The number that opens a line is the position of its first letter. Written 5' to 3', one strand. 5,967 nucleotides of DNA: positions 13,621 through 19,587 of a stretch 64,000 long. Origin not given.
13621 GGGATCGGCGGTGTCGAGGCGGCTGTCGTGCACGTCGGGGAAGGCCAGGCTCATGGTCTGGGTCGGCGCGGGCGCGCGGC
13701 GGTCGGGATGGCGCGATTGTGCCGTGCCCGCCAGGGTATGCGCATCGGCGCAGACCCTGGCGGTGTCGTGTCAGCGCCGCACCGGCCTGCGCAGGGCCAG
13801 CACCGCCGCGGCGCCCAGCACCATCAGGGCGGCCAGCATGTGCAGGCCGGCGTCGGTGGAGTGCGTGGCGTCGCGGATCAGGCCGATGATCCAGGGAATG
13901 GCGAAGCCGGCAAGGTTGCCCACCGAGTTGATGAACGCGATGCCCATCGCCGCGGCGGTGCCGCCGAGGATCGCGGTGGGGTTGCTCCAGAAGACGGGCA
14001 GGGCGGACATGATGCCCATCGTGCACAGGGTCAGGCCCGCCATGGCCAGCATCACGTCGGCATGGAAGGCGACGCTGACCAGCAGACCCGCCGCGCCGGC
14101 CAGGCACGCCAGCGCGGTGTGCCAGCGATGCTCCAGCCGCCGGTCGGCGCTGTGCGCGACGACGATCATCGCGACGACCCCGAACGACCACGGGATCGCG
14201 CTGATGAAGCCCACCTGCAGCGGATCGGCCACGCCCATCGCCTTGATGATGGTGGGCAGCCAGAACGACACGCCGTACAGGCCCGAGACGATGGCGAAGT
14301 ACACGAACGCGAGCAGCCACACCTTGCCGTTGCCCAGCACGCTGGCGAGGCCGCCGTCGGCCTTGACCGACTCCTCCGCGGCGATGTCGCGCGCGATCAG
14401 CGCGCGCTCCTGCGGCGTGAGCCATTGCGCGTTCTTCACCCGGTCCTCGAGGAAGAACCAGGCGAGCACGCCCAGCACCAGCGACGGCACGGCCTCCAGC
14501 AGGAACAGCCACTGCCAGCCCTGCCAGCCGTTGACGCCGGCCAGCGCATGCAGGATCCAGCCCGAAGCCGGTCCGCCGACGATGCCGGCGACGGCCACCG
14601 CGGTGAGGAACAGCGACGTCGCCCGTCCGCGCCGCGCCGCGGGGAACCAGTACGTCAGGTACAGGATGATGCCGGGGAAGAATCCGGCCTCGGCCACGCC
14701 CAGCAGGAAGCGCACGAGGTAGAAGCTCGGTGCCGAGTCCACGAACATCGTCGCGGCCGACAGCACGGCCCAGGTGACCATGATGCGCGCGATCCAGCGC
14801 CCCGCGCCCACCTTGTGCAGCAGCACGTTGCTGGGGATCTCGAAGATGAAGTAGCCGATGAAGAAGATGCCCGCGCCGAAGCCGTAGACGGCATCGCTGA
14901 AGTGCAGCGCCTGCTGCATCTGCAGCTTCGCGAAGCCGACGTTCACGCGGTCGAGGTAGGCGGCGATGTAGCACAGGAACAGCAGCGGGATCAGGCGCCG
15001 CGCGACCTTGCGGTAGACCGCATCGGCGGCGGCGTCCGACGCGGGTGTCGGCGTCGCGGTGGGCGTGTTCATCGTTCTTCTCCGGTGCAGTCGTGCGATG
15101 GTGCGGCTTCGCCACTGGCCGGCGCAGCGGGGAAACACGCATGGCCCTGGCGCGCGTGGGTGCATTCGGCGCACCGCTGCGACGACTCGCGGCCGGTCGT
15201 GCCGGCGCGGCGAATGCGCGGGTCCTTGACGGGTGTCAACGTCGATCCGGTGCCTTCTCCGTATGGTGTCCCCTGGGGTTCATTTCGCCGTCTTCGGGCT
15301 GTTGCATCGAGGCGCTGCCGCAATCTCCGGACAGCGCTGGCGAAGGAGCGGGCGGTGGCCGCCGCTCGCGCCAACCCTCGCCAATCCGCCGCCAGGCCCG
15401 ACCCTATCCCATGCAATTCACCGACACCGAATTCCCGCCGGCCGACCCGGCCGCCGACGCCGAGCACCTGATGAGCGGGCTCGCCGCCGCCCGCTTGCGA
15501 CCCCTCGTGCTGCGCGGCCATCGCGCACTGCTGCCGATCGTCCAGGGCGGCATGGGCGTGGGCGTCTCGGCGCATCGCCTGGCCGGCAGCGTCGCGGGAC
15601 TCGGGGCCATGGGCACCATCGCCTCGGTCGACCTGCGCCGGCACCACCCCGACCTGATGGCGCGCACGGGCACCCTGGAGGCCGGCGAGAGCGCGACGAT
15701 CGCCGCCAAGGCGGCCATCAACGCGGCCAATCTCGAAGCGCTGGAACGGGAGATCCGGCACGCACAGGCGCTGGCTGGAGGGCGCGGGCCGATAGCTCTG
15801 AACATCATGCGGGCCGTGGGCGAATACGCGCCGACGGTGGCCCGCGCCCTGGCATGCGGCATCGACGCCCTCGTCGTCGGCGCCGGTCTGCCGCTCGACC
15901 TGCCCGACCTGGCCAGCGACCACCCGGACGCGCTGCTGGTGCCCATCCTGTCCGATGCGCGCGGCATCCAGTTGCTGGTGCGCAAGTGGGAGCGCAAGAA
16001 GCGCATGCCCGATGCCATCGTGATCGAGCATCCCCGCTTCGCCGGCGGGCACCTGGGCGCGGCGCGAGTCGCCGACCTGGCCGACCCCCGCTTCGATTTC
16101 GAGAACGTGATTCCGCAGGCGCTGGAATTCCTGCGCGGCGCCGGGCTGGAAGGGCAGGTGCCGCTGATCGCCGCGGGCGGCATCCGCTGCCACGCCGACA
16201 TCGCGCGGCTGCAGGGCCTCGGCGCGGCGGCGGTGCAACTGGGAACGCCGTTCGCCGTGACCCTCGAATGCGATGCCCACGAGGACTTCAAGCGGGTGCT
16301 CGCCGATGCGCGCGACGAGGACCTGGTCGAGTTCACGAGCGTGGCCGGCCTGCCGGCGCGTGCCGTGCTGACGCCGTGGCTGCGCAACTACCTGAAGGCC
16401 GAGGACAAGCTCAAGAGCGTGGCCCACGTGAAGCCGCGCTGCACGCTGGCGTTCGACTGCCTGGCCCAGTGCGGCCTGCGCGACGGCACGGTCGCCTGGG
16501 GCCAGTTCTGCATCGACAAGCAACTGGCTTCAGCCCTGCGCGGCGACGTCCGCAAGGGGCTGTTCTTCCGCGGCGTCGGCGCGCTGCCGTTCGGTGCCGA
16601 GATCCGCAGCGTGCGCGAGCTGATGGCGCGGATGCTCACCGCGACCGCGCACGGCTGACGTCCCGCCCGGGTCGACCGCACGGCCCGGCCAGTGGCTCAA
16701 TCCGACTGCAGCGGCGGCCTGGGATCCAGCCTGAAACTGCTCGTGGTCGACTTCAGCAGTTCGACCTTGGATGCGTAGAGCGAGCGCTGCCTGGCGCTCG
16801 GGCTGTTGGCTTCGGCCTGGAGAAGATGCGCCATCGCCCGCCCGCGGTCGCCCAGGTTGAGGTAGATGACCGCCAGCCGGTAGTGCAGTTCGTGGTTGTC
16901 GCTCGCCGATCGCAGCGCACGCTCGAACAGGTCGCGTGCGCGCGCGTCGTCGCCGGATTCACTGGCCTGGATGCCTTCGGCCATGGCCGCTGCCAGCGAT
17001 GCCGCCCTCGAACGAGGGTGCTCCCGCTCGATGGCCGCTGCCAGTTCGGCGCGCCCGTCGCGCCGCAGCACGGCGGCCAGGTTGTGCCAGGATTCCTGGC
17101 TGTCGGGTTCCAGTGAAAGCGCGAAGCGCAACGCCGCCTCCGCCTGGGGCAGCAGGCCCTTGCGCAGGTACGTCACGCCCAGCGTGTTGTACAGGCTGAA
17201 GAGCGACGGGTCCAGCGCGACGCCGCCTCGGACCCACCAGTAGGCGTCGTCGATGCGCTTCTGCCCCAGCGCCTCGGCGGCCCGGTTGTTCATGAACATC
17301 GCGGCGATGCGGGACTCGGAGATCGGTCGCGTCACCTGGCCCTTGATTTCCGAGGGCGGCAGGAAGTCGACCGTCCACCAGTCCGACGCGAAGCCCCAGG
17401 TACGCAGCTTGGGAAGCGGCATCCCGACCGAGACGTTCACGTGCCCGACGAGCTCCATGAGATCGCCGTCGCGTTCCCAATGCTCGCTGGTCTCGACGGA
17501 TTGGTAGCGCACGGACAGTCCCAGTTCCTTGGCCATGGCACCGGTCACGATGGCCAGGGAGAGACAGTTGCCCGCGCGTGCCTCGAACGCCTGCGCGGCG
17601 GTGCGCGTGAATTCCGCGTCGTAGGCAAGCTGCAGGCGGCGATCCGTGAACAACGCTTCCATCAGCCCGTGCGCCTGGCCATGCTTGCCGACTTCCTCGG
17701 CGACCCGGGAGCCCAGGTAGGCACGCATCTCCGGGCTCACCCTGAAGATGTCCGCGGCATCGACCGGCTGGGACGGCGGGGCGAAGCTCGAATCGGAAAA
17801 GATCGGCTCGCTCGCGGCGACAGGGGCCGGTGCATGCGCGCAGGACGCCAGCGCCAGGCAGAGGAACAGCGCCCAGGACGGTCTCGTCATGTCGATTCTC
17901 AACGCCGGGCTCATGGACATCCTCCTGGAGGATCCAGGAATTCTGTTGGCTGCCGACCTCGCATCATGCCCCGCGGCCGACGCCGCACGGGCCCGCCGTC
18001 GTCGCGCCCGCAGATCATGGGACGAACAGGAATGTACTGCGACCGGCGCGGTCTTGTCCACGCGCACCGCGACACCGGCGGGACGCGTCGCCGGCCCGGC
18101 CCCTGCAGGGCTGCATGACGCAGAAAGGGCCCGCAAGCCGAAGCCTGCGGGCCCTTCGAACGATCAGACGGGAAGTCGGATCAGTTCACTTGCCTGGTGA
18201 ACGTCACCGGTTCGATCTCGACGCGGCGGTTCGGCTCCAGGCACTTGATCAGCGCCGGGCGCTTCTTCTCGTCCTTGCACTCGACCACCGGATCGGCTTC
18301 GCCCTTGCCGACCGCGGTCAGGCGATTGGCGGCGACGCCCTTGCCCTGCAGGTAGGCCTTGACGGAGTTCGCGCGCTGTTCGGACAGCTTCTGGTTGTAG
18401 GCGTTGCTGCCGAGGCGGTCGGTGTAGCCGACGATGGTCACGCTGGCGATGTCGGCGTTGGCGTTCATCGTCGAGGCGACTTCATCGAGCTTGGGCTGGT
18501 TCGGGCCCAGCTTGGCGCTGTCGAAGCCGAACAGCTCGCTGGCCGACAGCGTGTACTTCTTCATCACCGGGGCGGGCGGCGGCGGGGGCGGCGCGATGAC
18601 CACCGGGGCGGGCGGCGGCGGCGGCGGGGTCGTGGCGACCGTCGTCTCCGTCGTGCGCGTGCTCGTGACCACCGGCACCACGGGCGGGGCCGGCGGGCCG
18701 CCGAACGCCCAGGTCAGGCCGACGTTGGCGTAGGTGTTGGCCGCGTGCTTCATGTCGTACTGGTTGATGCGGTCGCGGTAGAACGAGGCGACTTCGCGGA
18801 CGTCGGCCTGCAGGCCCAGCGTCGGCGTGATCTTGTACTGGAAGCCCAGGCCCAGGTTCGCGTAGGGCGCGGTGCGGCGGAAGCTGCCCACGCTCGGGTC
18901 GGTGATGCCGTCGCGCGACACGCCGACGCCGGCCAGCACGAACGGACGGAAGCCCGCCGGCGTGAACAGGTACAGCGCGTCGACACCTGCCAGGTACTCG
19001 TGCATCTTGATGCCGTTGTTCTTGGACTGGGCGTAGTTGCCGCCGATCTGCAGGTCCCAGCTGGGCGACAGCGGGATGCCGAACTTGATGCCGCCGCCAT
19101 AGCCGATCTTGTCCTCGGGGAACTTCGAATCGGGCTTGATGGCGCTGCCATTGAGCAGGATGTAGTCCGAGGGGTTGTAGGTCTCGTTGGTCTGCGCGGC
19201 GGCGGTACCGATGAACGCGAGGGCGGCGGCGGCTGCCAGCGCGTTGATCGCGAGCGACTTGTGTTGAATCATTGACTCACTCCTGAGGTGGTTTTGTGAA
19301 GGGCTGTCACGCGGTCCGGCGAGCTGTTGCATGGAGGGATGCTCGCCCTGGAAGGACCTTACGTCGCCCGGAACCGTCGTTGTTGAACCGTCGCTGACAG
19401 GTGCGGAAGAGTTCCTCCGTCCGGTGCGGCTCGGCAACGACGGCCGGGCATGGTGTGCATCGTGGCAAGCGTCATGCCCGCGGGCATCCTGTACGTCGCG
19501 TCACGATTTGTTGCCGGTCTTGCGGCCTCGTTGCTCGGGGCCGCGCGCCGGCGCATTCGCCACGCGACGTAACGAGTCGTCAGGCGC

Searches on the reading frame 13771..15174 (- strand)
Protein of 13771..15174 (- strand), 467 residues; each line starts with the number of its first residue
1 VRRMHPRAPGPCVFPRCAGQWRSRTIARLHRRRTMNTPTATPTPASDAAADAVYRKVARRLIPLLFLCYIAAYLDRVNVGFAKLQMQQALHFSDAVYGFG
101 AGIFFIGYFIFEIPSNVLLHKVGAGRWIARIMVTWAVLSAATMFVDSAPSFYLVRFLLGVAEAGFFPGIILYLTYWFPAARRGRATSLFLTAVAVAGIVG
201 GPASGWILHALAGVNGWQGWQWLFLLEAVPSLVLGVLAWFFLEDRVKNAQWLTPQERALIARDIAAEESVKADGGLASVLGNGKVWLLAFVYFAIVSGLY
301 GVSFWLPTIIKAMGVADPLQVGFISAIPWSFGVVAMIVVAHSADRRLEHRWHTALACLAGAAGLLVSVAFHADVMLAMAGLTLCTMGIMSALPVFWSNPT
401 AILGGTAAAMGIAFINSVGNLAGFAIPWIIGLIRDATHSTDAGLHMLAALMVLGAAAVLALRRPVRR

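Call 13: search_protein_families(library=ncbifam, proteins=[window:13771-15174:-], max_evalue=1e-10)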
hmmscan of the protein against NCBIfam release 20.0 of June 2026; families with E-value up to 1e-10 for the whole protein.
window:13771-15174:- (467 aa): 4 families
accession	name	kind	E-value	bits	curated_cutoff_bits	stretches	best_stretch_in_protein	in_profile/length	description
TIGR02332.1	HpaX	equivalog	2.7e-96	323.2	615.4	1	53-453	1-412/412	4-hydroxyphenylacetate permease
TIGR00893.1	2A0114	subfamily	3.5e-94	316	395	1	67-460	1-397/399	D-galactonate transporter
TIGR00881.1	2A0104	subfamily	1.3e-22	80.4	407.75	1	66-438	1-374/379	phosphoglycerate transporter protein PgtP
TIGR00894.1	2A0114euk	subfamily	4.9e-14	51.7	626.45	1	88-431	69-417/465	Na(+)-dependent inorganic phosphate cotransporter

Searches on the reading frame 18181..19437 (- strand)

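Call 13: search_protein_families(library=ncbifam, proteins=[window:18181-19437:-], max_evalue=1e-10)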
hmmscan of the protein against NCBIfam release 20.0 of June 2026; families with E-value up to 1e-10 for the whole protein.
window:18181-19437:- (418 aa): 17 families
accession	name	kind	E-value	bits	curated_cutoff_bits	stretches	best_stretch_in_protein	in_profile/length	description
NF008071.1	PRK10808.1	equivalog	9.1e-35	120.7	277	1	277-409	209-345/358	porin OmpA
NF045787.1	OmpABordt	equivalog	3.3e-28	98.7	200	1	284-411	70-190/194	outer membrane protein OmpA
NF053612.1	anchor_PA1041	equivalog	1.7e-26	93.6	250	1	265-408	97-233/236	PA1041 family peptidoglycan-binding anchor lipoprotein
NF047726.1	AutTranAdhPGAsTpgA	equivalog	1.8e-26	93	350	1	295-409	150-267/268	trimeric autotransporter adhesin/peptidogylcan-associated protein TpgA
NF053611.1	YiaD_Gzip_OmpA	equivalog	2e-26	93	175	1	300-408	103-204/206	YiaD family glycine zipper/OmpA-like lipoprotein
NF053585.1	OMP_LP_YfiB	equivalog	4.5e-18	65.6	128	1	295-394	52-151/163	outer membrane lipoprotein YfiB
NF052230.1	T9SS_PorE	exception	8.3e-17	60.7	600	1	303-385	519-601/648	PorE family type IX secretion system protein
TIGR03789.1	pdsO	hypoth_equivalog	1e-16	61.4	152.2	1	314-389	155-229/243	sortase-associated OmpA-like protein PdsO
TIGR02802.1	Pal_lipo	equivalog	1.3e-16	60.6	125.35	1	303-407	4-101/104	peptidoglycan-associated lipoprotein Pal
NF053613.1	OMP_toxin_LptF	equivalog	2.6e-16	60.1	400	1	302-408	144-243/256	lipotoxin F family OmpA-related lipoprotein LptF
NF033763.1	exchanger_TraB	exception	6.3e-16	57.4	700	1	313-393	407-487/522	outer membrane exchange protein TraB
TIGR03350.1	type_VI_ompA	equivalog_domain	1.4e-15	57.4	139.8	1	296-408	27-135/137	type VI secretion system protein TssL, long form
NF007804.1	PRK10510.1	equivalog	1.3e-13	50.9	307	1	317-390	131-203/219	OmpA family lipoprotein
NF045788.1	Omp38Acinit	equivalog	1.3e-13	50.8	500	1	151-391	117-334/354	outer membrane protein Omp38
NF008067.1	PRK10802.1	equivalog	2.1e-13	50.5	261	1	303-391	71-159/171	peptidoglycan-associated lipoprotein Pal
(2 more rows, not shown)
